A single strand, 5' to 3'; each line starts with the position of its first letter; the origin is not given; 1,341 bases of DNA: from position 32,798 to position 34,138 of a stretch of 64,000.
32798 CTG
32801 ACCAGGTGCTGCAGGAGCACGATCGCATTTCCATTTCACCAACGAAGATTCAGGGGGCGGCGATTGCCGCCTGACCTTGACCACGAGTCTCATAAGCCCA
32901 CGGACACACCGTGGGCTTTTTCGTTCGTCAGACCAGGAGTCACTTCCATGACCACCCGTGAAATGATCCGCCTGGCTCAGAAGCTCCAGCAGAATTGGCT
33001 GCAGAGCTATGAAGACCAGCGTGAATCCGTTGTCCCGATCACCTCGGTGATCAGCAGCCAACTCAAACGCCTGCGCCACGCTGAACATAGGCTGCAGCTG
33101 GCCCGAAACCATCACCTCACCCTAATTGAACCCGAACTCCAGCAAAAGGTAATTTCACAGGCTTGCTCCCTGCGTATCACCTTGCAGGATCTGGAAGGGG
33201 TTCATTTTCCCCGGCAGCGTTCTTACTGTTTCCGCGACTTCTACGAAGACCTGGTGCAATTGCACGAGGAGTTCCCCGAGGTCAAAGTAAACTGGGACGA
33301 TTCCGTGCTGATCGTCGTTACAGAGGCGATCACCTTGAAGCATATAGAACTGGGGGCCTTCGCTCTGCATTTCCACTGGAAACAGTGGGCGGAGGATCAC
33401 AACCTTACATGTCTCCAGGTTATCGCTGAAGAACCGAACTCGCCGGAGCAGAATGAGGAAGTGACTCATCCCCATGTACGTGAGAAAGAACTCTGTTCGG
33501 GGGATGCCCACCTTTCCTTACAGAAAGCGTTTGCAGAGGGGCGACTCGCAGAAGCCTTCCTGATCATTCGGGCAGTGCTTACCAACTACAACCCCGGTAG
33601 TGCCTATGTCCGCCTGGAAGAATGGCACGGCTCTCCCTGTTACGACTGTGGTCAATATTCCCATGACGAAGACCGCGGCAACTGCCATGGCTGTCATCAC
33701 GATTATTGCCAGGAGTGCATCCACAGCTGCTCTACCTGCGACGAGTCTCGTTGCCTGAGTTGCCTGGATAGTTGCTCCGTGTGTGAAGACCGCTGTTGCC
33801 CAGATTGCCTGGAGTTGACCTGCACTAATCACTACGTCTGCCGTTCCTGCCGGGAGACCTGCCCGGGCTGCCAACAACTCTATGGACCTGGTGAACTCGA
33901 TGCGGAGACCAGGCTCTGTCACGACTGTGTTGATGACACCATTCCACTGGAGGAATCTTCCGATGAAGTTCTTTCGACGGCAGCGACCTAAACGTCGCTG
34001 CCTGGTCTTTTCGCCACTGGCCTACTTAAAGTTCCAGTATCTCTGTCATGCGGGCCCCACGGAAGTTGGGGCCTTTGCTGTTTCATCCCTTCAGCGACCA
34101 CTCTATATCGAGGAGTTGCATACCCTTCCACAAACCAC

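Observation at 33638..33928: E2-like proteins carry a conserved array of ten CxxC motifs with 7/8-residue periodicity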

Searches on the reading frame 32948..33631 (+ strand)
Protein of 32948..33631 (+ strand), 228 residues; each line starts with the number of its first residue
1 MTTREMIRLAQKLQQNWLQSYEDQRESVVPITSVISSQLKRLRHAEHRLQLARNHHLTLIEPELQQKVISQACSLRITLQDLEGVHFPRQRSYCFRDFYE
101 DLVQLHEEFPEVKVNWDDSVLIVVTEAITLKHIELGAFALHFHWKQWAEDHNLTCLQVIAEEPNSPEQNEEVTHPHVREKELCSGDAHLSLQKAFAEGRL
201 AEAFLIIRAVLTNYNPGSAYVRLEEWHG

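Call 36: search_solved_structures(query=A3, max_evalue=10, show_alignments=3)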
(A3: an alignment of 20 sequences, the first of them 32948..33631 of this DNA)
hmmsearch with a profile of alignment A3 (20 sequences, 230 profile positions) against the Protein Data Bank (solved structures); distinct sequences matched with E-value up to 10: 23.
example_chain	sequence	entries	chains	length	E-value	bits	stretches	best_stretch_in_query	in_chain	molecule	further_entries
8qae_A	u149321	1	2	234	0.0074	19.4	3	10-119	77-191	sc-apCC-6-SLLA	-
3jqh_A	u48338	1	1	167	0.074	16.1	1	37-124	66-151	C-type lectin domain family 4 member M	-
3ni0_A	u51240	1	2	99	0.11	15.5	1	46-121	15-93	Bone marrow stromal antigen 2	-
5cwc_A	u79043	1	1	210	0.13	15.3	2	4-93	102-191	Designed helical repeat protein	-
1o3x_A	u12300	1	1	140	0.19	14.8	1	4-114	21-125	ADP-ribosylation factor binding protein GGA1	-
1nwm_X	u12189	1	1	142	0.2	14.7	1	4-114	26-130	ADP-ribosylation factor binding protein GGA1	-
1naf_A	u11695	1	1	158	0.2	14.7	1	4-114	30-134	ADP-ribosylation factor binding protein GGA1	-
9hac_B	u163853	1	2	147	0.32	14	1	61-119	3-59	BBF-14_binder4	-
1oxz_A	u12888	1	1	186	0.33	14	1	4-114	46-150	ADP-ribosylation factor binding protein GGA1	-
9r1o_A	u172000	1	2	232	0.48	13.4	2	15-115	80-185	sc-apCC-6-DPH-NR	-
2c5j_A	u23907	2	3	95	0.48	13.4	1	24-112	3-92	T-SNARE AFFECTING A LATE GOLGI COMPARTMENT PROTEIN 1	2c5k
8a3k_UNK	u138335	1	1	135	0.5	13.4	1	5-119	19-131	sc-apCC-4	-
5ztc_A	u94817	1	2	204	0.64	13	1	92-138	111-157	Lmo2088 protein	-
5cwg_A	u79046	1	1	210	0.66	13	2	4-89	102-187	Designed helical repeat protein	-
6h9l_A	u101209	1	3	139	0.78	12.8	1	12-84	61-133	Uncharacterized protein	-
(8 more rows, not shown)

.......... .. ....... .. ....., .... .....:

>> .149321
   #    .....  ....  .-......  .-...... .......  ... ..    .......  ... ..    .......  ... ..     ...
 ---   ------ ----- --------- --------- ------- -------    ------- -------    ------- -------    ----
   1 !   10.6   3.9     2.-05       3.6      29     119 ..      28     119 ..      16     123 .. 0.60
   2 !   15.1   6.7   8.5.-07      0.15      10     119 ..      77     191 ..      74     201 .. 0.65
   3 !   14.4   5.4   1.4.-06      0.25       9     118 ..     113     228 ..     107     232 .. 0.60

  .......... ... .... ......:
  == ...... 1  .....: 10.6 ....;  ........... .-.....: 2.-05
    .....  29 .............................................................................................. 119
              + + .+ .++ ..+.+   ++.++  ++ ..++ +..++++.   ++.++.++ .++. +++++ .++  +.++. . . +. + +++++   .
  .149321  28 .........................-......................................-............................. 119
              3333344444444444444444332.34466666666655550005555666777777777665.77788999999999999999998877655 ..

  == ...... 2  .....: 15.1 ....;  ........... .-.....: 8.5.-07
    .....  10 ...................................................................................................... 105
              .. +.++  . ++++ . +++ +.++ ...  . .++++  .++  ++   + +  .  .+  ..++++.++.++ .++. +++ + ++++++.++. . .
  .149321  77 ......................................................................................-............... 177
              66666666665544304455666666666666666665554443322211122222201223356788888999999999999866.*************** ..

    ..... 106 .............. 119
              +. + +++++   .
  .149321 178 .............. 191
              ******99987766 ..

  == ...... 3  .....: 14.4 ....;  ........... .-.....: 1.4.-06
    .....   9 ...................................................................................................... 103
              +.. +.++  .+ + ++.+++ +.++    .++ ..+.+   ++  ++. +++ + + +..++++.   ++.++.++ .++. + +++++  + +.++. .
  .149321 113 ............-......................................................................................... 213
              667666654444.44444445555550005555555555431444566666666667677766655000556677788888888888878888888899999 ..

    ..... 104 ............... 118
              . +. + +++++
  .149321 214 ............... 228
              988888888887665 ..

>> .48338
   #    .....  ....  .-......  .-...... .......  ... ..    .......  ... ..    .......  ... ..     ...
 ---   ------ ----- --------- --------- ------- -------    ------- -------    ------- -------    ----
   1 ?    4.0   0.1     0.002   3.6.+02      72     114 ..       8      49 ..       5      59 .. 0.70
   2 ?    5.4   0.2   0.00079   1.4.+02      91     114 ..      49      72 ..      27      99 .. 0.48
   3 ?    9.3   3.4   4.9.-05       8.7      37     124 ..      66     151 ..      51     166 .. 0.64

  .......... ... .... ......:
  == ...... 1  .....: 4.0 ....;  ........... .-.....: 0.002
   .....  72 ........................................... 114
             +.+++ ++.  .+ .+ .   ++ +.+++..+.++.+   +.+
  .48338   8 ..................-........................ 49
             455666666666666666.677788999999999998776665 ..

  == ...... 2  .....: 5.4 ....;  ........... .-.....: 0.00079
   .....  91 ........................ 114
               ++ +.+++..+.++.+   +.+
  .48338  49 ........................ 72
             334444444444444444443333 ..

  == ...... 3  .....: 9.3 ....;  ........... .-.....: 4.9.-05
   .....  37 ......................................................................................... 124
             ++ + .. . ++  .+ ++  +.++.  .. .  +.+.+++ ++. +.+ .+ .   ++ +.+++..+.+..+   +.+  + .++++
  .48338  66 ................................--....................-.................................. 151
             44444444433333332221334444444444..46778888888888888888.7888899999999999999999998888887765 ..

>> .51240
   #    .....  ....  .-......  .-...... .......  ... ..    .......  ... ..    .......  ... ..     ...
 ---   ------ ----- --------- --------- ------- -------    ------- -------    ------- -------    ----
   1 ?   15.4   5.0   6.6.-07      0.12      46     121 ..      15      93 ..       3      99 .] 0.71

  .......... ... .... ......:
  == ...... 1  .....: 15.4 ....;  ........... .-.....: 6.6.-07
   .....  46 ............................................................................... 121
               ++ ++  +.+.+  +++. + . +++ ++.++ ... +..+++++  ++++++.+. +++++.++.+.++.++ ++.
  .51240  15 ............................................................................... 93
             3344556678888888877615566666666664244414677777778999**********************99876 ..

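Call 40: search_protein_representatives(alignment_id=A3)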
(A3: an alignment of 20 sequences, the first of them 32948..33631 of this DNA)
Query: 20 sequences, 230 profile positions. Proteins with E-value up to 0.001 (for the whole library): 2639; up to 1e-10: 1673; up to 1e-30: 887. The best 150 are listed.
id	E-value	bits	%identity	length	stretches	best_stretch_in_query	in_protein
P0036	2.6e-109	380.8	-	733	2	4-230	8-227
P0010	1.0e-84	300.3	-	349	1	1-230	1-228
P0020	2.7e-80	285.9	-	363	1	3-230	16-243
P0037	1.5e-75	270.4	-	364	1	2-230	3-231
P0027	1.3e-71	257.4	-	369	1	1-230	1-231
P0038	9.1e-70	251.4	-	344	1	2-230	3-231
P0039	1.7e-68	247.3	-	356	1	4-230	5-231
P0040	4.6e-68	245.8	-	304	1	2-230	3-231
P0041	1.5e-67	244.2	-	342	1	2-230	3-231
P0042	1.7e-67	244.0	-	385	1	3-230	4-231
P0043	4.2e-67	242.7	-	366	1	3-230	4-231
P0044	7.7e-67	241.8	-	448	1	5-230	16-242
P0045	2.2e-66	240.3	-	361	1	3-230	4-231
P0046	2.2e-66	240.3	-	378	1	4-230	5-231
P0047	2.4e-66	240.2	-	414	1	3-230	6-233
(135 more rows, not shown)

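Call 68: find_homologous_proteins(query=A3, max_evalue=0.001)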
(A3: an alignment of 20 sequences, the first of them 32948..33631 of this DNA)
Query A3 (20 sequences) (228 aa, profile of the alignment): 1115 proteins with E <= 0.001 among 3787 candidates; the best 120 are listed.
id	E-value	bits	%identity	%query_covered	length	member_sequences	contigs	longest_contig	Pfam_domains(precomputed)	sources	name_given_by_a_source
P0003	1.7e-92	327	72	100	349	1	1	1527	-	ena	-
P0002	6.8e-92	325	83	100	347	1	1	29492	-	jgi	jgi:hypothetical protein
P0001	8.5e-92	325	93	100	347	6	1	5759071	-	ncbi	ncbi:MAG: hypothetical protein U0796_00060 [Gemmatales bacterium]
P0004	1.7e-90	321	61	100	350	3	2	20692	-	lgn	-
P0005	5.9e-90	319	61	100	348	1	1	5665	-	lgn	-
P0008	1.6e-89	318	57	100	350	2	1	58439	-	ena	-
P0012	4.6e-89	316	58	100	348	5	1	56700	-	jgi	jgi:hypothetical protein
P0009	3.5e-87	310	54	100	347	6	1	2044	-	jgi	-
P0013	2.5e-85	304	54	100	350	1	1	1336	-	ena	-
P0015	3.0e-85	304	55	100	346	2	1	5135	-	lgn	-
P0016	3.3e-85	304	55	100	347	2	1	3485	-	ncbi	-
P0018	9.9e-85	302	55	100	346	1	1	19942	-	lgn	-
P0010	3.2e-84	300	63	100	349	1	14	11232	-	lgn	-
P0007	6.8e-84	299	58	100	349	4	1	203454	-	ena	-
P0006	2.6e-83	297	60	100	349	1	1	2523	-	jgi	jgi:hypothetical protein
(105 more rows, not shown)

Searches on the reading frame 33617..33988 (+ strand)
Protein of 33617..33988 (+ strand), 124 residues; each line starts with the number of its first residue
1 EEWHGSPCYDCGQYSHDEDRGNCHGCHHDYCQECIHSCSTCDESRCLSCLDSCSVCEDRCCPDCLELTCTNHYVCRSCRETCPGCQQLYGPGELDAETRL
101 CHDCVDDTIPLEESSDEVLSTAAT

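Call 37: predict_structure(alignment_id=A2)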
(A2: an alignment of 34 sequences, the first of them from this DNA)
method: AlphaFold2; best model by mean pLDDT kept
length: 124 residues; sequences in the alignment: 34
mean_pLDDT: 85.1   pTM: 0.65
mean pLDDT of the five models: 85.1, 84.0, 83.9, 83.7, 81.2
residues with pLDDT >= 90: 76; 70-90: 28; 50-70: 8; < 50: 12
segments of 3 or more residues with pLDDT < 50: 113-118, 120-124
pLDDT, mean of each block of 10 residues (from residue 1): 82 88 95 95 96 95 94 93 91 87 72 49 46
secondary structure, 60 per line:
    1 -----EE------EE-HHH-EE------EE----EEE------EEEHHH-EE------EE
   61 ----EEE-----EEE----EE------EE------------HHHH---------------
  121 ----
elements in order: E35-37 E44-46 E65-67 E73-75 H102-105

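Call 39: fold_search(model_id=the predicted structure, library=pdb)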
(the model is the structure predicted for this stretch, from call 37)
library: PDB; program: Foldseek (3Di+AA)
matches with E <= 10: 356; with E <= 0.001: 0
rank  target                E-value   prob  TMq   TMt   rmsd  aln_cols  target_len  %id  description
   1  7d2t_B                8.1e-02  0.47  0.26  0.25   9.8       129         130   17  Crystal structure of Rsu1/PINCH1_LIM45C complex (released 2021-02-24)
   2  7d2t_D                1.2e-01  0.35  0.25  0.24   9.7       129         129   16  Crystal structure of Rsu1/PINCH1_LIM45C complex (released 2021-02-24)
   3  4gnd_C                1.3e-01  0.35  0.22  0.24  10.4        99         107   18  Crystal Structure of NSD3 tandem PHD5-C5HCH domains (released 2013-01-02)
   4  9vno_A                1.4e-01  0.28  0.24  0.24  11.7       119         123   16  The crystal structure of the Ehd3 tandem PHD-H3K4me1 complex. (released 2026-02-04)
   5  2xjy_A                1.5e-01  0.33  0.25  0.24  10.5       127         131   15  Crystal structure of the LMO2:LDB1-LID complex, P21 crystal form (released 2010-07-21)
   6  2d8y_MODEL_1_A        2.1e-01  0.77  0.25  0.32   7.5        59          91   17  Solution structure of the LIM domain of Epithelial protein lost in neoplasm (released 2006-06-08)
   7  5udh_A                2.1e-01  0.20  0.22  0.08  17.8       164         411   12  HHARI/ARIH1-UBCH7~Ubiquitin (released 2017-06-14)
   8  7lt9_B                2.3e-01  0.30  0.29  0.28   9.3       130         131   17  Crystal structure of Ras suppressor-1 in complex with PINCH-1 LIM4-5 domains (released 2021-04-28)
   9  2cup_MODEL_1_A        2.3e-01  0.21  0.23  0.26  10.3       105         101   18  Solution structure of the Skeletal muscle LIM-protein 1 (released 2005-11-27)
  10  5udh_B                2.3e-01  0.15  0.21  0.08  18.9       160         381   13  HHARI/ARIH1-UBCH7~Ubiquitin (released 2017-06-14)
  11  1joc_A                2.5e-01  0.97  0.30  0.30   5.2        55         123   22  EEA1 homodimer of C-terminal FYVE domain bound to inositol 1,3-diphosphate (released 2001-12-28)
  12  2ysm_MODEL_1_A        2.7e-01  0.41  0.25  0.28   8.6        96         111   23  Solution structure of the second and third PHD domain from Histone-lysine N-methyltransferase 2C (KMT2C/MLL3) (released 2007-10-09)
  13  6cme_A                2.7e-01  0.23  0.25  0.21  11.2       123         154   15  Structure of wild-type ISL2-LID in complex with LHX4-LIM1+2 (released 2019-04-10)
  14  2yw8                  3.0e-01  0.99  0.32  0.61   2.7        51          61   20  Crystal structure of human RUN and FYVE domain-containing protein (released 2008-04-22)
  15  3mmk_B                3.0e-01  0.16  0.23  0.20  11.2       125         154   14  The structural basis for partial redundancy in a class of transcription factors, the lim-homeodomain proteins, in neur (released 2011-07-13)
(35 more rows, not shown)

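Call 67: search_solved_structures(query=A2, max_evalue=1, show_alignments=4)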
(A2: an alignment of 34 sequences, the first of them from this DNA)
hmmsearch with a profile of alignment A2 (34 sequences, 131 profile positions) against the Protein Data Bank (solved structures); distinct sequences matched with E-value up to 1: 59.
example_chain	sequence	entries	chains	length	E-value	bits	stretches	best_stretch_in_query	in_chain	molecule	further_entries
2ffw_A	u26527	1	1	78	0.00024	24.4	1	13-54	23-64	Midline-1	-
4tkp_B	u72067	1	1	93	0.0037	20.5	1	43-112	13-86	Tripartite motif-containing protein 5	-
5eya_F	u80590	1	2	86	0.0096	19.2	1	35-107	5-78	Tripartite motif-containing 25 variant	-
6w9n_A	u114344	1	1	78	0.011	19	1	5-57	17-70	WD repeat and FYVE domain-containing protein 3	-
5fer_A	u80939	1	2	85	0.011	19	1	36-107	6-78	E3 ubiquitin/ISG15 ligase TRIM25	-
9jta_C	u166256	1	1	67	0.024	17.9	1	36-67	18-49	E3 ubiquitin-protein ligase RNF213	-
2ckl_B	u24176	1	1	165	0.028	17.7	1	50-98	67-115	UBIQUITIN LIGASE PROTEIN RING2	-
6sqp_B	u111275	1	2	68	0.031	17.5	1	28-82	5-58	E3 ubiquitin-protein ligase Mdm2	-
6sqr_A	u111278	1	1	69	0.031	17.5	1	28-82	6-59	E3 ubiquitin-protein ligase Mdm2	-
6sqp_C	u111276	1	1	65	0.05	16.9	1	29-82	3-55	E3 ubiquitin-protein ligase Mdm2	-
7ah2_AAA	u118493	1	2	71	0.053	16.8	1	32-83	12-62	E3 ubiquitin-protein ligase Mdm2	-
9h1o_C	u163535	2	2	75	0.057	16.7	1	6-44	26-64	Rho guanine nucleotide exchange factor 2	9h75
2a20_A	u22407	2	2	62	0.058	16.7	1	15-66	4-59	Regulating synaptic membrane exocytosis protein 2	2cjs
4s3o_B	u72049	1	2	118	0.061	16.6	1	50-83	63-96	E3 ubiquitin-protein ligase RING2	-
6sqr_D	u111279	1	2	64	0.064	16.5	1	31-82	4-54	E3 ubiquitin-protein ligase Mdm2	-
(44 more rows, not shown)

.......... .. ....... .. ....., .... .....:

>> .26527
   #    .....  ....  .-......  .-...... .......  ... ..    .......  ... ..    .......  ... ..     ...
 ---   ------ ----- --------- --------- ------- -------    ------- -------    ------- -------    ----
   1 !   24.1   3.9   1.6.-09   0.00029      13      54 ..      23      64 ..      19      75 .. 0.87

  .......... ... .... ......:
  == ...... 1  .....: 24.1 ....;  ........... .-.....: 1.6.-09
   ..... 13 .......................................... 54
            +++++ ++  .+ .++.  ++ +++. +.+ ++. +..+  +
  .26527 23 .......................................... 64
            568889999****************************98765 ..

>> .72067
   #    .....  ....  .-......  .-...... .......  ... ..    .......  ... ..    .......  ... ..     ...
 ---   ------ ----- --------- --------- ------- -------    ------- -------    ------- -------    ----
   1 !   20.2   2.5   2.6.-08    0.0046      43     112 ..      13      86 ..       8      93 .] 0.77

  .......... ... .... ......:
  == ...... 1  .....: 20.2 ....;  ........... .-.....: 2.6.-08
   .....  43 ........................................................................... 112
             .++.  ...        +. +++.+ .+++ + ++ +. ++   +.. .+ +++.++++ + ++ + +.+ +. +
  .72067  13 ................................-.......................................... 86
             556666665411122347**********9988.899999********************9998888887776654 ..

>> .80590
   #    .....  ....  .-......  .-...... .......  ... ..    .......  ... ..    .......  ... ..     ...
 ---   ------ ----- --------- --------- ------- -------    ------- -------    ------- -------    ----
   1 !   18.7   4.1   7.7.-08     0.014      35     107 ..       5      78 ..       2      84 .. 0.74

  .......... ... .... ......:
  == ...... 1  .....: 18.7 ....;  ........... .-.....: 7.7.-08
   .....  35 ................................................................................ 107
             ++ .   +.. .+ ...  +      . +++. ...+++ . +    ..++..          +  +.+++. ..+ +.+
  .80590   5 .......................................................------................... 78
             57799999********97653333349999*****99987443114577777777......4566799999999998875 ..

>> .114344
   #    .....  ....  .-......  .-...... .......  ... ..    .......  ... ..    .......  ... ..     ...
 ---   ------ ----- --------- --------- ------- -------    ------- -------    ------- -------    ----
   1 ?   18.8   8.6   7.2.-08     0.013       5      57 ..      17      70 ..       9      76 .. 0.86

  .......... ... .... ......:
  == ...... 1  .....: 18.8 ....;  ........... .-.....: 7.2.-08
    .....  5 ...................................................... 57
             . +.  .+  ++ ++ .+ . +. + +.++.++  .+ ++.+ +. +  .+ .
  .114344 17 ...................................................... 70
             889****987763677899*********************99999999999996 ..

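Call 72: fold_search(model_id=the predicted structure, library=viral)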
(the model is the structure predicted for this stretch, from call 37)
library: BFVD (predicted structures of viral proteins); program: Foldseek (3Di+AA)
matches with E <= 10: 706; with E <= 0.001: 11
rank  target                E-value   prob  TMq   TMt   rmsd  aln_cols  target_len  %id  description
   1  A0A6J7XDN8            6.7e-05  1.00  0.44  0.14   7.7       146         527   15  Uncharacterized protein [uncultured Caudovirales phage]
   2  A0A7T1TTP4            7.6e-05  1.00  0.56  0.13   4.0       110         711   11  Uncharacterized protein [Vibrio phage vB_VpP_DE17]
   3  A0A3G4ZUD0            7.6e-05  1.00  0.36  0.14  10.7       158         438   14  Uncharacterized protein [Edafosvirus sp.]
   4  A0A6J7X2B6            8.6e-05  1.00  0.58  0.22   7.3       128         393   16  LIM domain containing protein [uncultured Caudovirales phage]
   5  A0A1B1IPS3            8.6e-05  1.00  0.39  0.13   6.3       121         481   20  (no name in the UniProt tables at hand)
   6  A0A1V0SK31            2.7e-04  1.00  0.44  0.20  14.6       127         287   16  Uncharacterized protein [Klosneuvirus KNV1]
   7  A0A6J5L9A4            4.1e-04  1.00  0.46  0.43   9.8       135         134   21  Uncharacterized protein [uncultured Caudovirales phage]
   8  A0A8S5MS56            6.0e-04  1.00  0.46  0.38   3.4        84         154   21  Prokaryotic metallothionein [Podoviridae sp. ctwV53]
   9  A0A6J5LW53            8.8e-04  1.00  0.40  0.11   7.1       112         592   21  Uncharacterized protein [uncultured Caudovirales phage]
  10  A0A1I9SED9            9.4e-04  1.00  0.41  0.12   7.5       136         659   12  Uncharacterized protein [Klebsiella phage vB_KpnP_KpV48]
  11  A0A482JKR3            1.0e-03  1.00  0.54  0.15   7.2       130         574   12  Uncharacterized protein [Shigella phage Buco]
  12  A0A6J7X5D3            1.3e-03  1.00  0.47  0.17   4.9        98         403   18  Amidoligase enzyme [uncultured Caudovirales phage]
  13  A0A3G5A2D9            2.0e-03  0.99  0.39  0.18  13.3       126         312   20  Uncharacterized protein [Harvfovirus sp.]
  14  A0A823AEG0            2.6e-03  1.00  0.40  0.15   6.9       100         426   10  (no name in the UniProt tables at hand)
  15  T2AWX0                3.1e-03  0.82  0.20  0.15  16.7       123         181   15  (no name in the UniProt tables at hand)
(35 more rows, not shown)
